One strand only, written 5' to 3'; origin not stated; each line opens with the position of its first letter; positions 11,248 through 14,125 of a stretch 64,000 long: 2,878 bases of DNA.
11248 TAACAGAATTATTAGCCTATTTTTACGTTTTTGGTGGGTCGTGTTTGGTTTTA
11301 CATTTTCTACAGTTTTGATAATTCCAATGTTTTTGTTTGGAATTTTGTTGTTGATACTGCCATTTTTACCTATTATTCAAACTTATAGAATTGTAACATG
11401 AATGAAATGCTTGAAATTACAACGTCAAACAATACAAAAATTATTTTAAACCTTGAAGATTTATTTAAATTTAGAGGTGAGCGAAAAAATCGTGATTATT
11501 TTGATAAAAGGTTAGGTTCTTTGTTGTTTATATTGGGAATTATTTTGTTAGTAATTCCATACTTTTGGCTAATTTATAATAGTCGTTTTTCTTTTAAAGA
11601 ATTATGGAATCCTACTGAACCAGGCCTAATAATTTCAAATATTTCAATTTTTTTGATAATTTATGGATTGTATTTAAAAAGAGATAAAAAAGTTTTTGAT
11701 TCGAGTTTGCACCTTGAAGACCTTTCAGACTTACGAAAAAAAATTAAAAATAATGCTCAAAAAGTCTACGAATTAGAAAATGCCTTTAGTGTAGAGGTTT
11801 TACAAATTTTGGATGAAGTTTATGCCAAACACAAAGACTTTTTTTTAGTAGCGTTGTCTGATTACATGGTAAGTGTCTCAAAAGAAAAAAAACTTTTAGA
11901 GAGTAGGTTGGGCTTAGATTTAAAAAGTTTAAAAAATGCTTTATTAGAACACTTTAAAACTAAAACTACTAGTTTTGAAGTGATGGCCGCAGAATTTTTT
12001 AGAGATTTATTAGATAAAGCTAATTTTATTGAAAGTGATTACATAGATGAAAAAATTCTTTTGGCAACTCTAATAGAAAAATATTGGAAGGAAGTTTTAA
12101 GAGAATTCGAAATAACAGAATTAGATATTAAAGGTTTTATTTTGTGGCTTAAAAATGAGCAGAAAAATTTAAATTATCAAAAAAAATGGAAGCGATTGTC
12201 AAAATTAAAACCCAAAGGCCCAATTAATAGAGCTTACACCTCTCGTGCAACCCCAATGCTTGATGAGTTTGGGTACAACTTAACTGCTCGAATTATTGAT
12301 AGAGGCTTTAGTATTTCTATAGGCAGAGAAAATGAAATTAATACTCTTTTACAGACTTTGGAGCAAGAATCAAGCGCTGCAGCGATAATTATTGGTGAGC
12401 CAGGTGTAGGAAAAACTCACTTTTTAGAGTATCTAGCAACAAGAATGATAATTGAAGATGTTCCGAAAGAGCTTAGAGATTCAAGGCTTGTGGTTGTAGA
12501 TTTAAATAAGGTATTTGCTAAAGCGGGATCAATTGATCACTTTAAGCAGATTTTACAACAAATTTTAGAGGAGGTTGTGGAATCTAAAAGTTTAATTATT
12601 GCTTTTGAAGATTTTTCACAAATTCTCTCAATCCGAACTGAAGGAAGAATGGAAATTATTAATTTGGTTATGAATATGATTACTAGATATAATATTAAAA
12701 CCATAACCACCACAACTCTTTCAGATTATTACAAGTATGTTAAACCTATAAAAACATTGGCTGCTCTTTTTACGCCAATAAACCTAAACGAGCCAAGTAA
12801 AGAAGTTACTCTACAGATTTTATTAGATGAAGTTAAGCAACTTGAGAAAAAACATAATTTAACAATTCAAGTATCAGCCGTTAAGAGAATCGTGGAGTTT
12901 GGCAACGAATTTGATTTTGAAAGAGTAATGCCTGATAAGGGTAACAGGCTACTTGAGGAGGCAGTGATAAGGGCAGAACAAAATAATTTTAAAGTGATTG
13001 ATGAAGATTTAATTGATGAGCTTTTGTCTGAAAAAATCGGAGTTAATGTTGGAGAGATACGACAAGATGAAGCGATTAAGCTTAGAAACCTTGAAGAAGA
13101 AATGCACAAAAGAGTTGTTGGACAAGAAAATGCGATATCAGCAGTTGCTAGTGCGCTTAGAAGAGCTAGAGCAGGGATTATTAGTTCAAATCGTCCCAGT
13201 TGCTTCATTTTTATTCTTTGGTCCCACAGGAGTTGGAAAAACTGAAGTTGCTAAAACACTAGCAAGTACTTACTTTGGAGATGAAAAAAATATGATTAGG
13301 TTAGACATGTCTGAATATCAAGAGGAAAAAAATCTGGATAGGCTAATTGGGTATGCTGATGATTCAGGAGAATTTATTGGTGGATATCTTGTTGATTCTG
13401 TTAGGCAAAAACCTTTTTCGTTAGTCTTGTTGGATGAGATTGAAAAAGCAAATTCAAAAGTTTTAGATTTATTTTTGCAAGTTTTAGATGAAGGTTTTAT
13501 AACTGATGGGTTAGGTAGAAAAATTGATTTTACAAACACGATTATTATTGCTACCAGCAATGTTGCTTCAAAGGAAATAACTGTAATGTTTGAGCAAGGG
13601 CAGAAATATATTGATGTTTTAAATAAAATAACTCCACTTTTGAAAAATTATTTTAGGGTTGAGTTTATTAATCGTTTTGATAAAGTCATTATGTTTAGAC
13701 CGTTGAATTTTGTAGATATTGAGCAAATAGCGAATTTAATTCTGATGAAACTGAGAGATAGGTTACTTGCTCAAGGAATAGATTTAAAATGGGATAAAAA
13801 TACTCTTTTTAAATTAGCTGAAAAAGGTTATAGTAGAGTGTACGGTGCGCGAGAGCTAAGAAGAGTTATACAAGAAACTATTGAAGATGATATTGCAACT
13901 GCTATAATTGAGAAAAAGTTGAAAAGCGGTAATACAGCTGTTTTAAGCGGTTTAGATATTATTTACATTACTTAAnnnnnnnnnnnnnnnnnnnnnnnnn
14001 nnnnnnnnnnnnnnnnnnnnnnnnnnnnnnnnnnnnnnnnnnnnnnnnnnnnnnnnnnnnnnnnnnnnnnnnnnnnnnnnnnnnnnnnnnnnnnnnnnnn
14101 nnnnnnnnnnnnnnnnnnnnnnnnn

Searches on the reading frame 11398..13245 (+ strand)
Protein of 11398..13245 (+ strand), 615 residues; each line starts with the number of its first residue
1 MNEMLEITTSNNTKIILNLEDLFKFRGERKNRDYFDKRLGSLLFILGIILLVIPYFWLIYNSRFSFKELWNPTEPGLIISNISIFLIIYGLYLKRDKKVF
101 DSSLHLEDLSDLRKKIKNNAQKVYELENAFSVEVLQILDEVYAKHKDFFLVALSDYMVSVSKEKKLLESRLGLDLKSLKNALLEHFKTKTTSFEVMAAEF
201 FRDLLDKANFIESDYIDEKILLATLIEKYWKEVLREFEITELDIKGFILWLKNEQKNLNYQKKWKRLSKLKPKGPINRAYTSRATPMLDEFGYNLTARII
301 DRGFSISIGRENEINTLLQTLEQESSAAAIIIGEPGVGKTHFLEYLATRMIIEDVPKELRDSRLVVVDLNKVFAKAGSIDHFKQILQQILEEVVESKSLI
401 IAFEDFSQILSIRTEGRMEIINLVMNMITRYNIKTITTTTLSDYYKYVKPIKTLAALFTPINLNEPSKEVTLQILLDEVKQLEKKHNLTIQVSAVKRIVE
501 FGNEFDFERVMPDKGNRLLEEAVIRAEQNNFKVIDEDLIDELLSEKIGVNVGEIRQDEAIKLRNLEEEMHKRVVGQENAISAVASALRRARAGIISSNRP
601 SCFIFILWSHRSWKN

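Call 7: search_protein_families(library=pfam, proteins=[window:11398-13245:+], max_evalue=0.01)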
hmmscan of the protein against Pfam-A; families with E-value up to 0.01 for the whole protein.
window:11398-13245:+ (615 aa): 9 families
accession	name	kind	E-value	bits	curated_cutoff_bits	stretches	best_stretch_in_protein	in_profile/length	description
PF13191.12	AAA_16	-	1e-07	33.1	32.6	1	308-353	3-51/167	AAA ATPase domain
PF17871.7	AAA_lid_9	-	3.4e-06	27.4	22.8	1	467-532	1-66/104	AAA lid domain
PF00004.35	AAA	-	9e-05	23.4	21.2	1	330-440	2-109/131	ATPase family associated with various cellular activities (AAA)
PF20720.3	nSTAND3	-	0.00037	20.7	27.2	1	318-443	11-113/155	Novel STAND NTPase 3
PF19975.5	DO-GTPase1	-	0.00052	19.8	27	0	330-363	1-32/271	Double-GTPase 1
PF13401.12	AAA_22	-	0.00084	20.1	27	1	328-395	7-64/130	AAA domain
PF10923.14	BrxC_BrxD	-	0.0045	16.4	22.2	0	306-349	26-72/414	BREX system ATP-binding protein BrxC/D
PF13238.12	AAA_18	-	0.0079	17.1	29.4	0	330-385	2-44/128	AAA domain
PF01637.24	ATPase_2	-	0.0079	16.5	33.2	1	310-399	4-87/225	ATPase domain predominantly from Archaea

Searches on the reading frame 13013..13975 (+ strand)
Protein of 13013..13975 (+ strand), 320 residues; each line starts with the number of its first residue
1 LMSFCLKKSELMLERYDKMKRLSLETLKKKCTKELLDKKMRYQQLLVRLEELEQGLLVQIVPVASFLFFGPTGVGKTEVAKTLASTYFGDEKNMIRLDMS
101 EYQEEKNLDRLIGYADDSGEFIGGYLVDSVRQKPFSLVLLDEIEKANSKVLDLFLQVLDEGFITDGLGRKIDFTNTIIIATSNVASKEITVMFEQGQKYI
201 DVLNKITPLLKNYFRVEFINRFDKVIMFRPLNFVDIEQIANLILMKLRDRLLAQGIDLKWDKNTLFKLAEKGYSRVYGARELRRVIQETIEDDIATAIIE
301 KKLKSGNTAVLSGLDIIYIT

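Call 7: search_protein_families(library=pfam, proteins=[window:13013-13975:+], max_evalue=0.01)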
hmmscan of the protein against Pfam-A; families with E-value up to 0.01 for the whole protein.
window:13013-13975:+ (320 aa): 12 families
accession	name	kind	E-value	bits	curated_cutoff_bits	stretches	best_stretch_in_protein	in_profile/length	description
PF07724.20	AAA_2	-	1.3e-49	168.9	27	1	62-224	2-165/166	AAA domain (Cdc48 subfamily)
PF10431.15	ClpB_D2-small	-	4.8e-21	75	21.9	1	234-309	4-79/81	C-terminal, D2-small domain, of ClpB protein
PF07728.20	AAA_5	-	4.7e-12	46.5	22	1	66-188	2-127/139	AAA domain (dynein-related subfamily)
PF00004.35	AAA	-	7.3e-09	36.6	21.2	1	67-184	2-110/131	ATPase family associated with various cellular activities (AAA)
PF00158.32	Sigma54_activat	-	9.1e-07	29.2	20.2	1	64-189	23-149/168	Sigma-54 interaction domain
PF20030.5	bpMoxR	-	7.5e-05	22.3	27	1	42-184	10-146/205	MoxR domain in the MoxR-vWA-beta-propeller ternary systems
PF13173.12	AAA_14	-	0.0005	20.5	27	1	67-147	6-75/129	AAA domain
PF13401.12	AAA_22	-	0.0021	18.8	27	1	67-156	9-106/130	AAA domain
PF12775.13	AAA_7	-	0.0028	17.7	25.8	1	64-112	34-82/181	P-loop containing dynein motor region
PF07726.17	AAA_3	-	0.0054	17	27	0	136-193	64-121/131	ATPase family associated with various cellular activities (AAA)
PF00466.25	Ribosomal_L10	-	0.0078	16.7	22.8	0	233-296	25-81/100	Ribosomal protein L10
PF20720.3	nSTAND3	-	0.0094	16.1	27.2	0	68-117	22-73/155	Novel STAND NTPase 3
